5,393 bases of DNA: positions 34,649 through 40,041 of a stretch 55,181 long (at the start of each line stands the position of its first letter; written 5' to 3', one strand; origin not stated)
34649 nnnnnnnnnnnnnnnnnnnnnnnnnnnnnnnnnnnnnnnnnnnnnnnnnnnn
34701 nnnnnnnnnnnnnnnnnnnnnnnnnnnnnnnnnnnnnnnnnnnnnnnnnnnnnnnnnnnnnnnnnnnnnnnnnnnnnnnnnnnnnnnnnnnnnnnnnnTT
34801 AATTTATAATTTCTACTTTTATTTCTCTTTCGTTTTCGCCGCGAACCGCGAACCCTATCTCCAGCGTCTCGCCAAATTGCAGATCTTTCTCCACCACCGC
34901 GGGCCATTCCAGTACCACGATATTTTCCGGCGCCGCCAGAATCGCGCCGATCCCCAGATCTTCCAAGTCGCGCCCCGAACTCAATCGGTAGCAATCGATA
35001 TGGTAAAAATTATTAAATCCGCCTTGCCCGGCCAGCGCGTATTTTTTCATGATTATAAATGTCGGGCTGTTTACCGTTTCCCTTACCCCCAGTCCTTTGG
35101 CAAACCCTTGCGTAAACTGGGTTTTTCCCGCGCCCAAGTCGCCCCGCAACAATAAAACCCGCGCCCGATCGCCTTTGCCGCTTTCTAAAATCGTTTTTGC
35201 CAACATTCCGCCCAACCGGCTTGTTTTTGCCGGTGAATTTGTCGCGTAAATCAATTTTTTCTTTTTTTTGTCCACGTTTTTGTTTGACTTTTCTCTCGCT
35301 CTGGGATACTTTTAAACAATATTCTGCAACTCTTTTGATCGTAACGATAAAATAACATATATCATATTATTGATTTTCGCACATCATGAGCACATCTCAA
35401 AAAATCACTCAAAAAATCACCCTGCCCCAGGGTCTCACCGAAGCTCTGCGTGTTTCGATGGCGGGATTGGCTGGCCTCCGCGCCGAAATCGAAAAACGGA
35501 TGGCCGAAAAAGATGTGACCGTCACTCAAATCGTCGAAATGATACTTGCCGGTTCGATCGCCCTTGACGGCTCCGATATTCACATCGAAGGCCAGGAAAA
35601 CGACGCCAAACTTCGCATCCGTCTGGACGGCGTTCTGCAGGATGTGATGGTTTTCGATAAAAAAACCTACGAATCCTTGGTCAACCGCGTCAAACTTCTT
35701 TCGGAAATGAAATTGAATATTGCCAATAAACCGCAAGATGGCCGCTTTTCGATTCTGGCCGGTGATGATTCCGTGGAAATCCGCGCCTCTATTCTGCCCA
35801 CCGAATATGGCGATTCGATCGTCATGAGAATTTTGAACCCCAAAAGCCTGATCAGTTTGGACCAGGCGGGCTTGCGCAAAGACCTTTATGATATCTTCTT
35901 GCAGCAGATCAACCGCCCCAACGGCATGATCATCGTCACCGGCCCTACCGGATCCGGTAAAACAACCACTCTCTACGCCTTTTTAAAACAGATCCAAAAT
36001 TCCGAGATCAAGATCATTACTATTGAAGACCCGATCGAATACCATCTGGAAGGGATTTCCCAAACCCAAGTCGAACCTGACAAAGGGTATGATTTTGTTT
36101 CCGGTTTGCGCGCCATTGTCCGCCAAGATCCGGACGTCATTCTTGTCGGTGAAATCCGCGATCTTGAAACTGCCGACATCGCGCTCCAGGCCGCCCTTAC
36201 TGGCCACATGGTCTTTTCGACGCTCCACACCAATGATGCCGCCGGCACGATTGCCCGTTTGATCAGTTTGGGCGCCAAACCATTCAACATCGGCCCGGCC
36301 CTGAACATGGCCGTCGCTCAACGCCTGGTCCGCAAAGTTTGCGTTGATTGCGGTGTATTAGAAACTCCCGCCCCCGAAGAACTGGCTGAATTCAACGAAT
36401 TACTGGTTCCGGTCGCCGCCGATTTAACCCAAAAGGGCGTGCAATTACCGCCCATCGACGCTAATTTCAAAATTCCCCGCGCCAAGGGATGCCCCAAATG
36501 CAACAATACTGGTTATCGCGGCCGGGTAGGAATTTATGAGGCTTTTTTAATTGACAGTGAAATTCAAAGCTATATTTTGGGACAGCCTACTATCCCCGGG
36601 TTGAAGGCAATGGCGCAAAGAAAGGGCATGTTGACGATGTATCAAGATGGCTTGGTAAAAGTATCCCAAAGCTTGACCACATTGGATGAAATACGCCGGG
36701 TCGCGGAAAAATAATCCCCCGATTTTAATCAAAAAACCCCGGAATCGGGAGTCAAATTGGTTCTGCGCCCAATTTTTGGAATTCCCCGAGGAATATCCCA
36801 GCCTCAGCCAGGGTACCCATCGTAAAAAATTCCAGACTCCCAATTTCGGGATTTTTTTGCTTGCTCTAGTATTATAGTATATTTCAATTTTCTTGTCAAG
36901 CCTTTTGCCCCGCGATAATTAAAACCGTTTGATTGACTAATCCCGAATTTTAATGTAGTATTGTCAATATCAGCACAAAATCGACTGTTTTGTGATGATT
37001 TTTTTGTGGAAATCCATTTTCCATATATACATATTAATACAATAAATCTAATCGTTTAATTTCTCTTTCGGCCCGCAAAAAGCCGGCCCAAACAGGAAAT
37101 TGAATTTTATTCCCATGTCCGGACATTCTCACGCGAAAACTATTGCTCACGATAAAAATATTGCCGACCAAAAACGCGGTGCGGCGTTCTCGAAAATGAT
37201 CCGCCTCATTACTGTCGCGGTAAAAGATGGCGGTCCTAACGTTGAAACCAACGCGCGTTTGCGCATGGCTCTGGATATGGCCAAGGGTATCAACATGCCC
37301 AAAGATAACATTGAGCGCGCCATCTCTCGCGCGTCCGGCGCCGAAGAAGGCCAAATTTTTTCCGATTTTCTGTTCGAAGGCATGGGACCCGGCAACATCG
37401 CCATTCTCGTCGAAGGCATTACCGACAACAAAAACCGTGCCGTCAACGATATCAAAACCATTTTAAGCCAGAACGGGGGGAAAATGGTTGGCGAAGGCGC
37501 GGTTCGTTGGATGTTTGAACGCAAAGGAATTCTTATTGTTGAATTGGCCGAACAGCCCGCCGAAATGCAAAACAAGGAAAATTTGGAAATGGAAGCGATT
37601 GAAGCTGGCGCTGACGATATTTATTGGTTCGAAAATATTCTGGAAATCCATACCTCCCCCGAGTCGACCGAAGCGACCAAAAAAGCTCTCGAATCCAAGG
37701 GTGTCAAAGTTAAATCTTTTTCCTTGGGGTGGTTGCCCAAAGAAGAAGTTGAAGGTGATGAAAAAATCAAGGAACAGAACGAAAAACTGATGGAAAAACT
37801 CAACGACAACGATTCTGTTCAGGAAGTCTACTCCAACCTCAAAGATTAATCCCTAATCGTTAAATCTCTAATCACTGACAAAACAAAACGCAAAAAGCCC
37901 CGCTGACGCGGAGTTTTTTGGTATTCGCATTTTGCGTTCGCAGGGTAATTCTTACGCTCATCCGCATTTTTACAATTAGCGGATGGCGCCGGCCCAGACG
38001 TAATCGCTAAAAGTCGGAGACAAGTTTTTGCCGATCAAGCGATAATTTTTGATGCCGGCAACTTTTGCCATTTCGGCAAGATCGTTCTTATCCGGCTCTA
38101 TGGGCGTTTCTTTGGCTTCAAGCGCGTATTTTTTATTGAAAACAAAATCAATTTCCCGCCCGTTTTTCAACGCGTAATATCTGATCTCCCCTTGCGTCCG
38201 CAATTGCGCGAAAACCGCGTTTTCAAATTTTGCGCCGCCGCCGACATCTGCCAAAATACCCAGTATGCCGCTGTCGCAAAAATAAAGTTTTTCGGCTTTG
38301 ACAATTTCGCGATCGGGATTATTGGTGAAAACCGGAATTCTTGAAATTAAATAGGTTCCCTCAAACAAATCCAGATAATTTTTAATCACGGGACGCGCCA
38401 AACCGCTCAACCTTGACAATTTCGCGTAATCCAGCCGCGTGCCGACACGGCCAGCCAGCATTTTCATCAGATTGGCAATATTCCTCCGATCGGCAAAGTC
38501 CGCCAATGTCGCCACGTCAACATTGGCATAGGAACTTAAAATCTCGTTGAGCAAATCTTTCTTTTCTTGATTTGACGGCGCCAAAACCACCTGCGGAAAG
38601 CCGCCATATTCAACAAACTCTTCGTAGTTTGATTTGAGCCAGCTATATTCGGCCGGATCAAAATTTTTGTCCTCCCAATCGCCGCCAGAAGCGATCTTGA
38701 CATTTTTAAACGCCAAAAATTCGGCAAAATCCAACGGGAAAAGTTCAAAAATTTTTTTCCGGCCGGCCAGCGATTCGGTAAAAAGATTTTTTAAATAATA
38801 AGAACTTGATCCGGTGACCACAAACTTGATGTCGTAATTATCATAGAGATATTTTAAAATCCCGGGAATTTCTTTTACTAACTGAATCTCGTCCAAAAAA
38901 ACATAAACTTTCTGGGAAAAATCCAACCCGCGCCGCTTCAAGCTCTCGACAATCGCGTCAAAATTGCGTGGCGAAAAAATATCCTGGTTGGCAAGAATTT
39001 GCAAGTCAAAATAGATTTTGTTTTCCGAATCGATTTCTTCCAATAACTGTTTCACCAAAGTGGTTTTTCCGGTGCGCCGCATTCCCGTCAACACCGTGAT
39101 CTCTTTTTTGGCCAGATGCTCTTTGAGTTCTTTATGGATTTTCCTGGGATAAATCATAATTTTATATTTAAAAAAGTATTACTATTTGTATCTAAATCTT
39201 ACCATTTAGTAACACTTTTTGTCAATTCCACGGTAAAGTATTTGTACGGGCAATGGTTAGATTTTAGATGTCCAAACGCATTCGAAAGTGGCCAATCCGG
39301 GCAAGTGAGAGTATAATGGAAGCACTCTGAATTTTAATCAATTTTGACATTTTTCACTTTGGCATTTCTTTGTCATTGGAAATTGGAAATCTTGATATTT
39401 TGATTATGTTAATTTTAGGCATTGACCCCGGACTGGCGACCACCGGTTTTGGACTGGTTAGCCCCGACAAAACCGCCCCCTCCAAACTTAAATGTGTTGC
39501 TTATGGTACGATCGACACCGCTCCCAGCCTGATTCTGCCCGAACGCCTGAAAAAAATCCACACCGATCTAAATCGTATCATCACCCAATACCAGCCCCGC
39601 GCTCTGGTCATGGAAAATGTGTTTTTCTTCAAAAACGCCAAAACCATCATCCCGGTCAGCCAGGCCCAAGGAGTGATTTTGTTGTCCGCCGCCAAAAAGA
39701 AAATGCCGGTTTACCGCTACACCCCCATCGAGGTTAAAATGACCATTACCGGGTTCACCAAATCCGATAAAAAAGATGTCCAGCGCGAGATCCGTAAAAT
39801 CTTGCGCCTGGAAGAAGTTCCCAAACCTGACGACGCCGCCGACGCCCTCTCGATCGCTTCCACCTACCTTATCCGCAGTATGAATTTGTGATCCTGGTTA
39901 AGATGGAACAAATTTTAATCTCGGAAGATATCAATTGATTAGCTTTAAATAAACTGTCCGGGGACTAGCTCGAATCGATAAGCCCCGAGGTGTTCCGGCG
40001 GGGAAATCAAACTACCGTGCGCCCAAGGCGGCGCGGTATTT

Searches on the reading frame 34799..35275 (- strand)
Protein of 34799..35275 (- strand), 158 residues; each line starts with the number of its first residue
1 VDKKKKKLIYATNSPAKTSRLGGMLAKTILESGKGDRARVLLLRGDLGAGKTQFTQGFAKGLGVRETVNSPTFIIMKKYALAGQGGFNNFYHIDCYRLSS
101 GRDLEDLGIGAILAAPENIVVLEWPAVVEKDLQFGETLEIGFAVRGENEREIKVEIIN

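Call 10: search_protein_families(library=pfam, proteins=[window:34799-35275:-], max_evalue=0.001)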
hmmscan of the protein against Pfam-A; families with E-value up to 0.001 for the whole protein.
window:34799-35275:- (158 aa): 1 family
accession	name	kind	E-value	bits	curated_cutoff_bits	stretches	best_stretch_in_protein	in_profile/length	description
PF02367.23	TsaE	-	4.6e-31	107.9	26.6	1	13-152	2-128/128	Threonylcarbamoyl adenosine biosynthesis protein TsaE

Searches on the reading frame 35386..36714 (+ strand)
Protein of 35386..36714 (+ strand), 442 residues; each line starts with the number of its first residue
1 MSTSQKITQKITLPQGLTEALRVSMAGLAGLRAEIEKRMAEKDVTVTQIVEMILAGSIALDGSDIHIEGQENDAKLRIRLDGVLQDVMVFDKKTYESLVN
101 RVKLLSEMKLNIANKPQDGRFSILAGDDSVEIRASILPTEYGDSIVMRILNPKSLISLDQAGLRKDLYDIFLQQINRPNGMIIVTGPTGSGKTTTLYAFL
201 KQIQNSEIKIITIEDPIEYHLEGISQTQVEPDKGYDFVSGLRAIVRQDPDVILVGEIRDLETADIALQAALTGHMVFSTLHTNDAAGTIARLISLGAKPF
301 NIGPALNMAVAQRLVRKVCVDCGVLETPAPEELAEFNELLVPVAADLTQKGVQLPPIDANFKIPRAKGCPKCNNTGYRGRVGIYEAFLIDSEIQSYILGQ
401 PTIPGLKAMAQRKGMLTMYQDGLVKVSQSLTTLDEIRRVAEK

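Call 10: search_protein_families(library=pfam, proteins=[window:35386-36714:+], max_evalue=0.001)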
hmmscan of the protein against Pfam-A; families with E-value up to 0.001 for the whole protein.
window:35386-36714:+ (442 aa): 7 families
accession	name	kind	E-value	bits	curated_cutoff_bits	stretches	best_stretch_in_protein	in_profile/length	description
PF00437.27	T2SSE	-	2.4e-113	379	24.9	1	41-438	3-370/370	Type II/IV secretion system protein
PF13401.12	AAA_22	-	4.1e-05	24.4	27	1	178-214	4-40/130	AAA domain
PF25199.1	nSTAND_NTPase5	-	7.8e-05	23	34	1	173-224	35-87/145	Novel STAND NTPase 5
PF13173.12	AAA_14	-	0.00017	22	27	1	180-222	3-46/129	AAA domain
PF13191.12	AAA_16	-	0.00023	22.1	32.6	1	172-214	16-57/167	AAA ATPase domain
PF20720.3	nSTAND3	-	0.00025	21.2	27.2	1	177-217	15-55/155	Novel STAND NTPase 3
PF00005.33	ABC_tran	-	0.00066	20.7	25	0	179-212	11-44/137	ABC transporter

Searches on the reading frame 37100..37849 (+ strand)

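Call 10: search_protein_families(library=pfam, proteins=[window:37100-37849:+], max_evalue=0.001)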
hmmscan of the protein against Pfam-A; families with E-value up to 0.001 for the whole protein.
window:37100-37849:+ (249 aa): 2 families
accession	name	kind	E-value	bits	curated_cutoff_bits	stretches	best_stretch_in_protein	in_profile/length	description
PF01709.26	Transcrip_reg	-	1e-46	159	27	1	89-247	3-160/160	TACO1/YebC second and third domain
PF20772.2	TACO1_YebC_N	-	3.2e-26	92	36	1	10-80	1-72/73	TACO1/YebC protein N-terminal domain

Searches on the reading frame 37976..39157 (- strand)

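Call 11: search_protein_families(library=pfam, proteins=[window:37976-39157:-], max_evalue=0.001)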
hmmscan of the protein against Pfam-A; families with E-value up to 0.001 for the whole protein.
window:37976-39157:- (393 aa): 4 families
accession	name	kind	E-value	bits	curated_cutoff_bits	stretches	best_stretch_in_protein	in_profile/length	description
PF13173.12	AAA_14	-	1.7e-32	112.5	27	1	18-148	2-129/129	AAA domain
PF13635.12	DUF4143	-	4.1e-26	92.1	28.1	1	214-349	3-158/160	Domain of unknown function (DUF4143)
PF01637.24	ATPase_2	-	1.1e-07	32.4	33.2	0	11-50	11-54/225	ATPase domain predominantly from Archaea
PF13401.12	AAA_22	-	8e-06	26.6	27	0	18-51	5-40/130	AAA domain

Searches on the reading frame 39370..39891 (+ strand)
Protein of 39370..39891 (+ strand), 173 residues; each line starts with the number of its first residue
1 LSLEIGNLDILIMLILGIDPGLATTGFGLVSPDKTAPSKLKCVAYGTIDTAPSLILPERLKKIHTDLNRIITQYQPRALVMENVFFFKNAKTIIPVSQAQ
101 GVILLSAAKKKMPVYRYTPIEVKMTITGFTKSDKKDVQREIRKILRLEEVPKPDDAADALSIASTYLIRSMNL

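Call 11: search_protein_families(library=pfam, proteins=[window:39370-39891:+], max_evalue=0.001)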
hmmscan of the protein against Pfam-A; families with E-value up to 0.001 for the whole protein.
window:39370-39891:+ (173 aa): 1 family
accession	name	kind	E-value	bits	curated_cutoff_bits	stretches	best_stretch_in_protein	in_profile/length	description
PF02075.23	RuvC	-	7.1e-42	143.2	22.2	1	15-165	1-147/148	Crossover junction endodeoxyribonuclease RuvC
